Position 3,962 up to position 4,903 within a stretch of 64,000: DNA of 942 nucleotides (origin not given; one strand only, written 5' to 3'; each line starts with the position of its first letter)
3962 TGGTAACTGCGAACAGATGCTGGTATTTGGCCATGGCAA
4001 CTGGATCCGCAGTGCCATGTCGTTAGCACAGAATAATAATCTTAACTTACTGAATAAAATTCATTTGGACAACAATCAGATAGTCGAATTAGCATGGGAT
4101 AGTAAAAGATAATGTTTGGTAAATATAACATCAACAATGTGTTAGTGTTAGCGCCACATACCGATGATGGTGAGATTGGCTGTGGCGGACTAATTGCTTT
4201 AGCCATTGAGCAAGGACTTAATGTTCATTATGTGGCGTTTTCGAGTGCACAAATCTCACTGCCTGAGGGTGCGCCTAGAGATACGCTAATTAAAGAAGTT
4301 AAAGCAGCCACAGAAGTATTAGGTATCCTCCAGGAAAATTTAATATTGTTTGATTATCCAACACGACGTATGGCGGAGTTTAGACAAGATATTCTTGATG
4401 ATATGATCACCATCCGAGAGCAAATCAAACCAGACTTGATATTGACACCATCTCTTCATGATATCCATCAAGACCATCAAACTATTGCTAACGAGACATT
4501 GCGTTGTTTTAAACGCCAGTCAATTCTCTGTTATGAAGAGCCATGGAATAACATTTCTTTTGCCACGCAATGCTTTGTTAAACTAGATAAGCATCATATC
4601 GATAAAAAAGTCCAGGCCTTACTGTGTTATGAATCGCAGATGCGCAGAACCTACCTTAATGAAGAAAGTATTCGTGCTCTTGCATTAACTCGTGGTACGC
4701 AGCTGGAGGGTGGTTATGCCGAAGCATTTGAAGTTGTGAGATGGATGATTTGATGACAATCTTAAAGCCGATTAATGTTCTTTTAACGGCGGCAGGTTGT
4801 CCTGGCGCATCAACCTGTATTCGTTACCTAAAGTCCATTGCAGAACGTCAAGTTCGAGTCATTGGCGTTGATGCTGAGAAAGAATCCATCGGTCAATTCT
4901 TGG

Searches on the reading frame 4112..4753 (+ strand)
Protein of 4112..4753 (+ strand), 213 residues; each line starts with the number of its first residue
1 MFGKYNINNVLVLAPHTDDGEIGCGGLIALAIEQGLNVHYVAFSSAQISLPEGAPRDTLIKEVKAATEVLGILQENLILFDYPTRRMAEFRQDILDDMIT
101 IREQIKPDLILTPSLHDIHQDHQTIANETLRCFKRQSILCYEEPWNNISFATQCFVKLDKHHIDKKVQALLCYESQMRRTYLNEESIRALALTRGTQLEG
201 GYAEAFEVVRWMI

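Call 6: search_protein_families(library=pfam, proteins=[window:4112-4753:+])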
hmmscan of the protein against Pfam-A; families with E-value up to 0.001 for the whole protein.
window:4112-4753:+ (213 aa): 1 family
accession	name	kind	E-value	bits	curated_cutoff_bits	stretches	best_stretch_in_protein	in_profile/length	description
PF02585.22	PIG-L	-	1e-19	71.8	28.2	1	11-131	1-127/129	GlcNAc-PI de-N-acetylase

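Call 36: search_protein_families(library=ncbifam, proteins=[window:4112-4753:+], max_evalue=0.0001)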
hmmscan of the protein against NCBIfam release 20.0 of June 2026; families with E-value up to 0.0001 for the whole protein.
window:4112-4753:+ (213 aa): 3 families
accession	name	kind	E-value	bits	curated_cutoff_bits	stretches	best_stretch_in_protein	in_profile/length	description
TIGR04001.1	thiol_BshB1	equivalog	3e-19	69.6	182.5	1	9-198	3-210/226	bacillithiol biosynthesis deacetylase BshB1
TIGR04000.1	thiol_BshB2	equivalog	8.3e-11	42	195.25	1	9-137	2-138/217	bacillithiol biosynthesis deacetylase BshB2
NF002557.0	PRK02122.1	subfamily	2.5e-06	25.9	384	0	61-181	473-609/653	glucosamine-6-phosphate deaminase-like protein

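Call 75: find_encoding_contigs(protein=window:4112-4753:+, flank=10000, max_places=2)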
Protein window:4112-4753:+ (213 aa): 14 contigs read that carry it; 2 places shown.
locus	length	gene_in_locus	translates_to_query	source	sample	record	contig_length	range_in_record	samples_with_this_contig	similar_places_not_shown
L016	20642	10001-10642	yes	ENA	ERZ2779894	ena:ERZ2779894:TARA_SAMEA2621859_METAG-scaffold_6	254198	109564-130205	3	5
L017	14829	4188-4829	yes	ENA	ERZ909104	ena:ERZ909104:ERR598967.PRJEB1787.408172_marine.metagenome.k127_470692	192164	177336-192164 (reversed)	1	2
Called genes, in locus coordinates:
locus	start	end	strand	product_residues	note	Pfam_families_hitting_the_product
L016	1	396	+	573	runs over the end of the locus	PF02543:Carbam_trans_N, PF16861:Carbam_trans_C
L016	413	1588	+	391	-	PF00515:TPR_1 (faint), PF07719:TPR_2 (faint), PF13424:TPR_12 (faint), PF13432:TPR_16 (faint), PF14559:TPR_19 (faint)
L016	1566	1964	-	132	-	-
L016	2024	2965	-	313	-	PF03279:Lip_A_acyltrans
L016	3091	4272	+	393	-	PF01266:DAO, PF06039:Mqo (faint), PF07992:Pyr_redox_2 (faint), PF13738:Pyr_redox_3 (faint)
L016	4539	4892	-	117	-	-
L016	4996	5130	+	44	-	-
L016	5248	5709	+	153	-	-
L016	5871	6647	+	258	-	PF00106:adh_short, PF01370:Epimerase (weak), PF08659:KR, PF13561:adh_short_C2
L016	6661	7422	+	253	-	-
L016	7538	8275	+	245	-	PF01507:PAPS_reduct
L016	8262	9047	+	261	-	PF02679:ComA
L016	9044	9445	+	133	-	PF00903:Glyoxalase, PF22677:Ble-like_N (weak)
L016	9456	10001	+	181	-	PF00300:His_Phos_1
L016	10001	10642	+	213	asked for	PF02585:PIG-L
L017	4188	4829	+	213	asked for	PF02585:PIG-L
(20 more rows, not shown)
